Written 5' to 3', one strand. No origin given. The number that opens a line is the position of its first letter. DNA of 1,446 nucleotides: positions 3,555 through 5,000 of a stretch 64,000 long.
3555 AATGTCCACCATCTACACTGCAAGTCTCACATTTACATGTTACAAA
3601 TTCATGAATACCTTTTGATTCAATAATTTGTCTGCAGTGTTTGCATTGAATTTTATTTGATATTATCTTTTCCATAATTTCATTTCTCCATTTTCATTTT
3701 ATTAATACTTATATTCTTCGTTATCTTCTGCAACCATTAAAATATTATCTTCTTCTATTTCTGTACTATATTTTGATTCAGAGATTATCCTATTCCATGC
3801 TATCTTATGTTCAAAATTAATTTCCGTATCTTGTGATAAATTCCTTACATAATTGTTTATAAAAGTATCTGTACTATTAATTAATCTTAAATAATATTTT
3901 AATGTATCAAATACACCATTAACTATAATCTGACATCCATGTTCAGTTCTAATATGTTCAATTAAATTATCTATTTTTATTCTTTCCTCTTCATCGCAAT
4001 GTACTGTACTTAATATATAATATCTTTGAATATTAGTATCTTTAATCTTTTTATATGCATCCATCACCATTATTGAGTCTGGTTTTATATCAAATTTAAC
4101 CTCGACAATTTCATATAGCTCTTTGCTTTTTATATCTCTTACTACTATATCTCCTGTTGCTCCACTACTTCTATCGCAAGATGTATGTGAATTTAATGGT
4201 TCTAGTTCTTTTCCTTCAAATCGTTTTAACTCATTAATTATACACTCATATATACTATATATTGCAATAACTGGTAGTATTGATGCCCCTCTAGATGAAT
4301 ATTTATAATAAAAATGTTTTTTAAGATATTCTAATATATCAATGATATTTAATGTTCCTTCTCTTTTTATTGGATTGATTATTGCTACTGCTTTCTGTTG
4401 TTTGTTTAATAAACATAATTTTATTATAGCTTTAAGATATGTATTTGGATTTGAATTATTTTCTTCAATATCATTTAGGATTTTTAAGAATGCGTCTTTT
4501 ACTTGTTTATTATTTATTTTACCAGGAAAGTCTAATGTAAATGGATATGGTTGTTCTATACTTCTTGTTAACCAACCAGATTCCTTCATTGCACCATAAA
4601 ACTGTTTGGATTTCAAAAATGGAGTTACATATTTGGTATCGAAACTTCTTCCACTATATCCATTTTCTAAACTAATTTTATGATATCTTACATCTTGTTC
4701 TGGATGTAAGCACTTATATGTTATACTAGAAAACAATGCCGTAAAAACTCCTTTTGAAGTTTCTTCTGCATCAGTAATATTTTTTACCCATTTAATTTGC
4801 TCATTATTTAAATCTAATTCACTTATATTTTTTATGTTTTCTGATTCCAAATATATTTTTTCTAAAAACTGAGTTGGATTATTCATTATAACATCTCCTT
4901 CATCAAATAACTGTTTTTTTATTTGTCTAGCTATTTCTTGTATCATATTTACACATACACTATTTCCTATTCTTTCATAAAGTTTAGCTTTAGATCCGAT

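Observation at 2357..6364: Co-directional defense island: methyltransferase with nuclease-like C-terminus, zinc ribbon and HEPN/NACHT genes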

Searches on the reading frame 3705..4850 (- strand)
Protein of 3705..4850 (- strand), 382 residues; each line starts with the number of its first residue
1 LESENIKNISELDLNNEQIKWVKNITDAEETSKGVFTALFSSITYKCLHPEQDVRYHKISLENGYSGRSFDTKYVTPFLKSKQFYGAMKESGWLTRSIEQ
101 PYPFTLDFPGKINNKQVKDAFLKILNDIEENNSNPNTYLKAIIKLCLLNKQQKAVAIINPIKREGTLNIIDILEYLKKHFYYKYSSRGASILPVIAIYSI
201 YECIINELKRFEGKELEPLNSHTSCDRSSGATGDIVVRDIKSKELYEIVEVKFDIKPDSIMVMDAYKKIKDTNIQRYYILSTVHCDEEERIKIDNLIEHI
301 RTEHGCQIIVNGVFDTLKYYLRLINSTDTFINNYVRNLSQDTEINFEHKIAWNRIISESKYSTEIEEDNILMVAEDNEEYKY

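Call 8: search_protein_families(library=ncbifam, proteins=[window:3705-4850:-], max_evalue=0.1)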
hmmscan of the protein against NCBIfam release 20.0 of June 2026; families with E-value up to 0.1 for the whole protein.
window:3705-4850:- (382 aa): 0 families

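Call 9: search_protein_families(library=padloc, proteins=[window:3705-4850:-], max_evalue=0.1)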
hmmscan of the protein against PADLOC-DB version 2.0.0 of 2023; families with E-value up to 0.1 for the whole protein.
window:3705-4850:- (382 aa): 0 families

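Call 10: search_protein_families(library=pfam, proteins=[window:3705-4850:-], max_evalue=1)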
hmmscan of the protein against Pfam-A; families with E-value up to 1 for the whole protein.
window:3705-4850:- (382 aa): 2 families
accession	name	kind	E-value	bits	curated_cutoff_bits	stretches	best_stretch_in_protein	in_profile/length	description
PF09613.16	HrpB1_HrpK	-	0.12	12.4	29.3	1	111-153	55-95/126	Bacterial type III secretion protein (HrpB1_HrpK)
PF16574.10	CEP209_CC5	-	0.17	12.4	25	0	316-354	83-121/128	Coiled-coil region of centrosome protein CE290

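Call 11: search_solved_structures(query=window:3705-4850:-, max_evalue=10, show_alignments=2)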
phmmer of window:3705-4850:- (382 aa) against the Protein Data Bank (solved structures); distinct sequences matched with E-value up to 10: 2.
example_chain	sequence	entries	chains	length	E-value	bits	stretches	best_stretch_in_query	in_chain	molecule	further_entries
8tr5_A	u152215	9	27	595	0.63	12.4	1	280-345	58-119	P2X purinoceptor 7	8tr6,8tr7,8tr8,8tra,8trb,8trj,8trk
6u9v_A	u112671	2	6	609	0.66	12.3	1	280-345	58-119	P2X purinoceptor 7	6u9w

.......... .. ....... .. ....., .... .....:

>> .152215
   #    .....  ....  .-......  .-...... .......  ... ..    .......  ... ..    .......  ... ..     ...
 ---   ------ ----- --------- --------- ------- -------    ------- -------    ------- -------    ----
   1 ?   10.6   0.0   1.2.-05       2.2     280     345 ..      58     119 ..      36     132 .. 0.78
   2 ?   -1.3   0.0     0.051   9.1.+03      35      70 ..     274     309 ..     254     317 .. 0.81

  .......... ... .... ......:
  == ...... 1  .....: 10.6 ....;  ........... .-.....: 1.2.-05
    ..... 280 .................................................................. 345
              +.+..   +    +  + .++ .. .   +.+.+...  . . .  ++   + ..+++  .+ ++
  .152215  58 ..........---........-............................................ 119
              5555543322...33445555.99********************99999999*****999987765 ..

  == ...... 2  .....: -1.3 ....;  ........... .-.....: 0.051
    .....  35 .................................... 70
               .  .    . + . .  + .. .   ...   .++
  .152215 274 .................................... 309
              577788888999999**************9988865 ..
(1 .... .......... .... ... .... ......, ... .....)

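Call 12: find_homologous_proteins(query=window:3705-4850:-, max_evalue=0.001)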
Query window:3705-4850:- (382 aa): 2021 proteins with E <= 0.001 among 4121 candidates; the best 120 are listed.
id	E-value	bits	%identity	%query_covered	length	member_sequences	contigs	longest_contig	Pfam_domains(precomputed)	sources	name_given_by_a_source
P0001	1.0e-154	533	65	91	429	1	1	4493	PF00145.24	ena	-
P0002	1.6e-153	529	66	90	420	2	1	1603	PF00145.24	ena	-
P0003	2.8e-149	515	63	91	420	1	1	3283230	PF00145.24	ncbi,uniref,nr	ncbi:DNA cytosine methyltransferase [Paraclostridium bifermentans]|uniref:DNA cytosine methyltransfe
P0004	2.2e-146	506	61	94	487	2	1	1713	PF00145.24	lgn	-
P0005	2.4e-146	506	65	88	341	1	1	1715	-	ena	-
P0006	2.1e-143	496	62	93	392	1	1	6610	-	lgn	-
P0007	6.0e-143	495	62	92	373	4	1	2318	PF09566.18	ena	-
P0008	6.6e-142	491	64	90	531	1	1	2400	PF00145.24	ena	-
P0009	7.4e-141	488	62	92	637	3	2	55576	PF00145.24,PF09566.18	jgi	-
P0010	1.8e-139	483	61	88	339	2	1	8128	PF09566.18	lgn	-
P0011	4.7e-139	482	61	93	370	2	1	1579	PF09566.18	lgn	-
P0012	5.6e-139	481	60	93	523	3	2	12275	PF00145.24,PF09566.18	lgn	-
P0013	8.1e-139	481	63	87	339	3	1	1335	-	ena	-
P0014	5.6e-138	478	62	92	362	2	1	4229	-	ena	-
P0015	6.8e-138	478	59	93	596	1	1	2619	PF00145.24,PF09566.18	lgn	-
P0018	6.0e-133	462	61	92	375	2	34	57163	PF09566.18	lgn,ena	-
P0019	5.8e-132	458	56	94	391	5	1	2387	PF09566.18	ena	-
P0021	1.6e-131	457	61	92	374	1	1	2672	PF09566.18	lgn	-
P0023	2.9e-129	450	71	77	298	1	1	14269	PF09566.18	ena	-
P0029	8.5e-123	428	59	90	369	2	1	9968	-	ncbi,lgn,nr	ncbi:MAG: hypothetical protein LBT66_02380 [Methanobrevibacter sp.]|nr:hypothetical protein [Candida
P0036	4.2e-115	403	60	81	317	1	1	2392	PF09566.18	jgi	-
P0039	3.3e-114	400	59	82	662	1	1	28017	PF00145.24,PF09566.18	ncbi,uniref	ncbi:DNA cytosine methyltransferase, partial [Helcococcus bovis]|uniref:DNA cytosine methyltransfera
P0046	3.3e-108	380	58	80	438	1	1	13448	PF00145.24,PF09566.18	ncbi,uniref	ncbi:DNA cytosine methyltransferase, partial [Ureaplasma diversum]|uniref:DNA cytosine methyltransfe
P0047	9.9e-106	372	51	94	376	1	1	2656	PF09566.18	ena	-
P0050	6.4e-104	366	61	70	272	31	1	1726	PF09566.18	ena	-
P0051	6.1e-103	363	60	70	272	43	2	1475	PF09566.18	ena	-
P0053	5.0e-101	357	49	91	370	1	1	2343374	PF09566.18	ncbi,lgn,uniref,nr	ncbi:hypothetical protein [Bacillus methanolicus]|uniref:hypothetical protein n=1 Tax=Bacillus metha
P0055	6.1e-99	350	60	70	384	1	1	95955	PF00145.24,PF09566.18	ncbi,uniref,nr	ncbi:DNA cytosine methyltransferase [Streptococcus dysgalactiae]|uniref:DNA cytosine methyltransfera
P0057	1.2e-98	349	60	70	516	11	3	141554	PF00145.24,PF09566.18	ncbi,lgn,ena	-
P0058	1.9e-98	348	49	88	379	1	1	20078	PF09566.18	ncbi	ncbi:MAG: DNA methyltransferase [Nitrospirota bacterium]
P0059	8.9e-98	346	48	90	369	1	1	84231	PF09566.18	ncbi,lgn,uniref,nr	ncbi:hypothetical protein [Bacillus sp. XF8]|uniref:hypothetical protein n=1 Tax=Bacillus sp. XF8 Ta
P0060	9.3e-98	346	49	90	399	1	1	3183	PF09566.18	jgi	jgi:DNA (cytosine-5)-methyltransferase 1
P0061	3.9e-97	344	47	90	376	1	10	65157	PF09566.18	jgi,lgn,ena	-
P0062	4.3e-97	344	51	91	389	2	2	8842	PF09566.18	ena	-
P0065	1.4e-96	342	46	90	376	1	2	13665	PF09566.18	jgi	jgi:DNA (cytosine-5)-methyltransferase 1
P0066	1.7e-96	342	51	90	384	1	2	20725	PF09566.18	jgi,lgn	-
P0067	3.3e-96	341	47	87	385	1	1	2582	PF09566.18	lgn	-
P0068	3.3e-96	341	47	91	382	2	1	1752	PF09566.18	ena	-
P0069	5.1e-96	340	46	90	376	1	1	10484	PF09566.18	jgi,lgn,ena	-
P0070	8.0e-96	339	49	91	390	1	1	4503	PF09566.18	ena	-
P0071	1.6e-95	338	47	90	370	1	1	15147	PF09566.18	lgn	-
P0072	1.9e-95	338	48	90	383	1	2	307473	PF09566.18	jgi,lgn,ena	-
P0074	2.2e-95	338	47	90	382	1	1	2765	PF09566.18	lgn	-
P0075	3.7e-95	337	48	91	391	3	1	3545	PF09566.18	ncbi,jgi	jgi:DNA (cytosine-5)-methyltransferase 1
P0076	4.5e-95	337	48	90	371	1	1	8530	PF09566.18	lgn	-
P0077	5.2e-95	337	49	90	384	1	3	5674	PF09566.18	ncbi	ncbi:MAG: hypothetical protein QXP36_10750 [Conexivisphaerales archaeon]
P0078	6.9e-95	336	47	87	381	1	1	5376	PF09566.18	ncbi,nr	ncbi:MAG: DNA methyltransferase [Nitrospinae bacterium]|nr:DNA methyltransferase [Nitrospinota bacte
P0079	7.7e-95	336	49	90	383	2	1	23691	PF09566.18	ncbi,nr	ncbi:DNA methyltransferase [bacterium]|nr:DNA methyltransferase [bacterium]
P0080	7.8e-95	336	50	87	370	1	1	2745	PF09566.18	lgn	-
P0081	1.1e-94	336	48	86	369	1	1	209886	PF09566.18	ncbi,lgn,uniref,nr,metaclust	ncbi:DNA (cytosine-5)-methyltransferase 1 [Pedobacter terrae]|uniref:DNA (Cytosine-5)-methyltransfer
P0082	1.2e-94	336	50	91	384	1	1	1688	PF09566.18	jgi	-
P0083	1.6e-94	335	46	90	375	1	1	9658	PF09566.18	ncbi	ncbi:DNA methyltransferase [Candidatus Margulisiibacteriota bacterium]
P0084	2.1e-94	335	47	91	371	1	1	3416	PF09566.18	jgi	-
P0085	2.7e-94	334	48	91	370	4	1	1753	PF09566.18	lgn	-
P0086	2.9e-94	334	49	91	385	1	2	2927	PF09566.18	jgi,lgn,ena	-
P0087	3.2e-94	334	49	90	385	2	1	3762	PF09566.18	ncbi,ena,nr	ncbi:DNA methyltransferase [bacterium]|nr:DNA methyltransferase [bacterium]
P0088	3.5e-94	334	48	91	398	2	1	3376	PF09566.18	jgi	-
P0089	3.8e-94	334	50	87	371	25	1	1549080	PF09566.18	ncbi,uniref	ncbi:hypothetical protein [Candidatus Tisiphia endosymbiont of Mystacides longicornis]|uniref:hypoth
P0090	4.5e-94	334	47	91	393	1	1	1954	PF09566.18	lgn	-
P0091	4.7e-94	334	48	86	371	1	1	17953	PF09566.18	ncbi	-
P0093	5.2e-94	334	50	90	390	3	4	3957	PF09566.18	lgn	-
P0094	7.0e-94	333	48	91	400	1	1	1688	PF09566.18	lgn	-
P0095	7.5e-94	333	47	92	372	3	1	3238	PF09566.18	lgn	-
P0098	9.5e-94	333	47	92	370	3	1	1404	PF09566.18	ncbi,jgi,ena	jgi:DNA (cytosine-5)-methyltransferase 1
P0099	1.1e-93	333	47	90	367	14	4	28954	PF09566.18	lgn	-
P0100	1.2e-93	332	45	94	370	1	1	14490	PF09566.18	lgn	-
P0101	1.4e-93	332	47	90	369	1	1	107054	PF09566.18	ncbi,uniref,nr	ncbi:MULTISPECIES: hypothetical protein [unclassified Sporosarcina]|uniref:hypothetical protein n=1 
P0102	1.8e-93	332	47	94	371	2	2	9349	PF09566.18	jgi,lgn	jgi:DNA (cytosine-5)-methyltransferase 1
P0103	2.0e-93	332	47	94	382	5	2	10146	PF09566.18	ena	-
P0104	2.0e-93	332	47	90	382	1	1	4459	PF09566.18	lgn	-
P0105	2.1e-93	332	49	90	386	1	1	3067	PF09566.18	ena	-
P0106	2.3e-93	331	47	91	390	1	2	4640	PF09566.18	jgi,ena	jgi:DNA (cytosine-5)-methyltransferase 1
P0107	2.3e-93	331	50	90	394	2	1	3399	PF09566.18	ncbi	ncbi:MAG: hypothetical protein ACTSV7_00535 [Candidatus Baldrarchaeia archaeon]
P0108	2.4e-93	331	46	89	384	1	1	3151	PF09566.18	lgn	-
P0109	2.7e-93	331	48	90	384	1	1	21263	PF09566.18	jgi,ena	-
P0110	3.5e-93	331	47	91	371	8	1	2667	PF09566.18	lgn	-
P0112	6.0e-93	330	48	88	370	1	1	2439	PF09566.18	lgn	-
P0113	6.7e-93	330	46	90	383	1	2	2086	PF09566.18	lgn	-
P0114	7.2e-93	330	48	86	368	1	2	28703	PF09566.18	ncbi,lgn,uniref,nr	ncbi:hypothetical protein [Cytobacillus kochii]|uniref:hypothetical protein n=1 Tax=Cytobacillus koc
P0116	1.4e-92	329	48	90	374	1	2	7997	PF09566.18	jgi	jgi:DNA (cytosine-5)-methyltransferase 1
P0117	1.7e-92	329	47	91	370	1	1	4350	PF09566.18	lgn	-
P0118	1.7e-92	329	47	91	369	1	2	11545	PF09566.18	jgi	jgi:DNA (cytosine-5)-methyltransferase 1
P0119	1.9e-92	328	46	94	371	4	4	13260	PF09566.18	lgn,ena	-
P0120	2.2e-92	328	45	93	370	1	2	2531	PF09566.18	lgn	-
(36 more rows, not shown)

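Call 14: search_protein_families(library=pfam, proteins=[P0009, P0053, P0081, P0039, P0018, P0089, P0003, P0029], max_evalue=0.1)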
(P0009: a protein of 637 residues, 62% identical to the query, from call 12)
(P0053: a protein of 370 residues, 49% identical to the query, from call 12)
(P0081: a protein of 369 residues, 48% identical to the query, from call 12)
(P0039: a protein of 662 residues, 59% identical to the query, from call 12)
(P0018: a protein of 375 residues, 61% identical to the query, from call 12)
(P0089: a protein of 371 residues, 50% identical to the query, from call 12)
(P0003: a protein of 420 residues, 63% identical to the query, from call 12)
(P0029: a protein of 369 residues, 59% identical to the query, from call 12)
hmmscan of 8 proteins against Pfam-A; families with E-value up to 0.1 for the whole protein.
P0009 (637 aa): 2 families
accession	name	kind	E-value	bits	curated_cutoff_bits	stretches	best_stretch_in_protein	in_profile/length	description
PF00145.23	DNA_methylase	-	7.7e-64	216.6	22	1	1-259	64-323/324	C-5 cytosine-specific DNA methylase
PF09631.16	Sen15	-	0.058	14.2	22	0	536-600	22-89/101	Sen15 protein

P0053 (370 aa): 2 families
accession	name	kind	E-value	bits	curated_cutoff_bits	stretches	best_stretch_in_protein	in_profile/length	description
PF09373.15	PMBR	-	0.0049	17.3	24.9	1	126-153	3-30/33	Pseudomurein-binding repeat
PF17334.7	CsgA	-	0.056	14.7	25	0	10-45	23-58/83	Minor curli fiber component A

P0081 (369 aa): 0 families

P0039 (662 aa): 2 families
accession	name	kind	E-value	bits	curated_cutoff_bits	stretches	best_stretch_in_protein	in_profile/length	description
PF00145.23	DNA_methylase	-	8.1e-92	308.5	22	1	4-323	1-323/324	C-5 cytosine-specific DNA methylase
PF02475.24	TRM5-TYW2_MTfase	-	0.044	14.2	28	0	6-46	40-81/164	TRM5/TYW2 methyltransferase domain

P0018 (375 aa): 0 families

P0089 (371 aa): 0 families

P0003 (420 aa): 1 family
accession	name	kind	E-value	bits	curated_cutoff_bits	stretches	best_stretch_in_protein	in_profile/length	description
PF00145.23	DNA_methylase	-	5.1e-07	29.9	22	1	1-36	287-322/324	C-5 cytosine-specific DNA methylase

P0029 (369 aa): 1 family
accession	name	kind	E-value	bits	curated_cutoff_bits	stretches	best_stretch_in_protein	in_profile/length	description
PF03483.22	B3_4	-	0.049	13.7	29.3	0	133-174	4-45/174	B3/4 domain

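Call 18: find_related_loci(query=A1, collection=genome_contigs, flank=7000)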
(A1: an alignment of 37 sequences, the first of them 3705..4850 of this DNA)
Query A1 (382 aa) in genome_contigs; peptide patterns used: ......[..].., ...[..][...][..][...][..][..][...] (x = any residue, [..] = any of these).
599 stretches matched a pattern (row limit reached: there are more); 584 encode a relative of the query (tblastn E <= 1e-3); the best 80 are kept; 80 distinct loci.
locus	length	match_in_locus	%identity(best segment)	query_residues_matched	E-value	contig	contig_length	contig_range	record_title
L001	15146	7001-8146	93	1-382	0e+0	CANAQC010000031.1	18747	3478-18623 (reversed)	MAG TPA_asm: uncultured Clostridium sp. isolate SRR16350206_bin.8_metawrap_v1.3_MAG genome assembly, contig: NODE.242_le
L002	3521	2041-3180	90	2-381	0e+0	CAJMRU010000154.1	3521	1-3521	TPA_asm: uncultured bacterium isolate ERR321600-bin.3 genome assembly, contig: NODE_7047_length_3521_cov_4.562320, whole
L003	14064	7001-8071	63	2-358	2e-154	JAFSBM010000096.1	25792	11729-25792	MAG: Ruminococcus sp. isolate RGIG2991 Goat_Rectum-3__c320820, whole genome shotgun sequence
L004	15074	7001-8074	61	2-359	4e-152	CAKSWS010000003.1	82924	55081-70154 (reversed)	MAG: uncultured Eubacterium sp. isolate REFINED_METABAT215_TOP10_CONTIGS_1500_ASSEMBLY_K77_MERGED__Hadza_MoBio_hadza-I-L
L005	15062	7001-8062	61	2-355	7e-152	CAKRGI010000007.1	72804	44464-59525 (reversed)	MAG: uncultured Mediterraneibacter sp. isolate REFINED_METABAT215_TOP10_CONTIGS_1500_ASSEMBLY_K77_MERGED__Hadza_MoBio_ha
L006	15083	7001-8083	61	2-362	8e-151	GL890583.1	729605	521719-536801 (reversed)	Lachnospiraceae oral taxon 107 str. F0167 genomic scaffold supercont1.1, whole genome shotgun sequence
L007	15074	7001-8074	61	2-359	5e-151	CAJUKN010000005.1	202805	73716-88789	MAG TPA_asm: uncultured Lachnospira sp. isolate MGBC143173 genome assembly, contig: MGBC143173.5, whole genome shotgun s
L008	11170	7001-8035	64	13-356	8e-149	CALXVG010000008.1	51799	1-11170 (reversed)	MAG: uncultured Clostridia bacterium isolate BRZ_DF__bin44 genome assembly, contig: BRZ_DF__NODE_672_length_51799_cov_11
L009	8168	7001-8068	62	2-358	3e-148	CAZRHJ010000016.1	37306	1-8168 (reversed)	MAG TPA_asm: uncultured Rikenellaceae bacterium isolate SRP335695_co1_53 genome assembly, contig: NODE_457_length_37306_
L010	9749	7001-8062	61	2-355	3e-146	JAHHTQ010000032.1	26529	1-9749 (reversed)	MAG: Angelakisella sp. isolate MAG086 MAG086_32, whole genome shotgun sequence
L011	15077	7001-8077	62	4-355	5e-146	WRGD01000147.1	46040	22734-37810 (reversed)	MAG: Defluviitaleaceae bacterium isolate Nc150P1bin1 JGI20169J29049_11449604, whole genome shotgun sequence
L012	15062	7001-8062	59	1-355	7e-143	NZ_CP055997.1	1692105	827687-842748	Fusobacterium sp. SB021 chromosome 1, complete sequence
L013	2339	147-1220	59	2-359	1e-151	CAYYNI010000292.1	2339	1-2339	MAG TPA_asm: uncultured Thermotogaceae bacterium isolate binchicken_co271_59 genome assembly, contig: NODE_83500_length_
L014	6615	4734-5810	58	2-360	7e-141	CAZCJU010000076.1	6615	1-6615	MAG TPA_asm: uncultured Lachnospiraceae bacterium isolate SRP225648_co1_128 genome assembly, contig: NODE_29693_length_6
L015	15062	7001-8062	59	6-360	4e-140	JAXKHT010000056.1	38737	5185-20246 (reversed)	MAG: Acutalibacteraceae bacterium isolate DOME_MAG_996 996_C0117_k141_187853, whole genome shotgun sequence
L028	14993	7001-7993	49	22-358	5e-103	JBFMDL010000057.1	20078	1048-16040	MAG: Nitrospirota bacterium isolate MAG218 MAG218_57, whole genome shotgun sequence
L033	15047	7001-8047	50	14-358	1e-100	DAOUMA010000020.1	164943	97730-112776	MAG TPA_asm: Dehalococcoidia bacterium isolate W31_72 k127_911725, whole genome shotgun sequence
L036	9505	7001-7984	47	25-358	1e-99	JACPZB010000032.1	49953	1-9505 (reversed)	MAG: Deltaproteobacteria bacterium isolate NC_groundwater_878_Pr1_S2p5_43_21 Montesol18_S2p5_coassembly_scaffold_195414,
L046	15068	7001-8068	45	13-373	3e-97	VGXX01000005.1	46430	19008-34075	MAG: Planctomycetota bacterium isolate M_DeepCast_100m_m2_243 M_DeepCast_100m_m2_243_Ga0194119_10001272, whole genome sh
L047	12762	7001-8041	47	14-356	4e-97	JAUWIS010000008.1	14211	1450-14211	MAG: Methanobacteriota archaeon isolate CSMAG_2300 CSMAG_2300_k127_9892226_length_14211_cov_11.0000, whole genome shotgu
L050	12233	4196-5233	48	14-355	6e-97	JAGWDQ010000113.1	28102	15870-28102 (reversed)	MAG: Candidatus Altarchaeum sp. isolate HURL_140 BJP_V-140m-2014_587_length_28102_cov_2606.61, whole genome shotgun sequ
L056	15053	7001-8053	45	14-361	3e-95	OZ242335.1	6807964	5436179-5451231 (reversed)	MAG: Candidatus Poribacteria bacterium isolate 0e18bbbf-3c5b-4f4e-9be4-718f64127597 genome assembly, chromosome: 1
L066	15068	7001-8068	44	13-356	4e-94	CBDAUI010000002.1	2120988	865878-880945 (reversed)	MAG: Candidatus Poribacteria bacterium isolate ebb03bee-5bc3-4167-9627-03da9fd662bd genome assembly, contig: contig_2, w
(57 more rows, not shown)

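Call 20: predict_structure(alignment_id=A1)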
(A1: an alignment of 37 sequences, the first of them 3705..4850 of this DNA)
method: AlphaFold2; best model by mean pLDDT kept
length: 382 residues; sequences in the alignment: 37
mean_pLDDT: 87.3   pTM: 0.77
mean pLDDT of the five models: 87.3, 87.2, 86.8, 86.4, 85.2
residues with pLDDT >= 90: 248; 70-90: 95; 50-70: 10; < 50: 29
segments of 3 or more residues with pLDDT < 50: 223-229, 361-382
pLDDT, mean of each block of 10 residues (from residue 1): 84 93 94 93 96 90 87 93 86 75 90 92 97 96 92 83 83 96 85 96 95 91 48 89 94 95 93 95 95 97 96 98 95 94 87 86 42 38 28
secondary structure, 60 per line:
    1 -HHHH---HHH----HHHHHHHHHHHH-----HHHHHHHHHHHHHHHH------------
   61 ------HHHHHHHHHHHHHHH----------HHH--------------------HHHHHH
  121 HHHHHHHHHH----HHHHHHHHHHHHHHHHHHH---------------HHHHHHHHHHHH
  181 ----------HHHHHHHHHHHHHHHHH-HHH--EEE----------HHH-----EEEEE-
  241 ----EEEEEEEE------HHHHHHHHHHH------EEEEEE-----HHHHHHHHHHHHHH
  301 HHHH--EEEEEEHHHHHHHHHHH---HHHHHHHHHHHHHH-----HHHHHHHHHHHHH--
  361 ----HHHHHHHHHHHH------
elements in order: H2-5 H16-27 H33-48 H67-81 H115-130 H135-153 H169-180 H191-207 E214-216 E235-239 E245-252 H259-269 E276-281 H287-304 E307-312 H313-323 H327-340 H346-358 H365-376
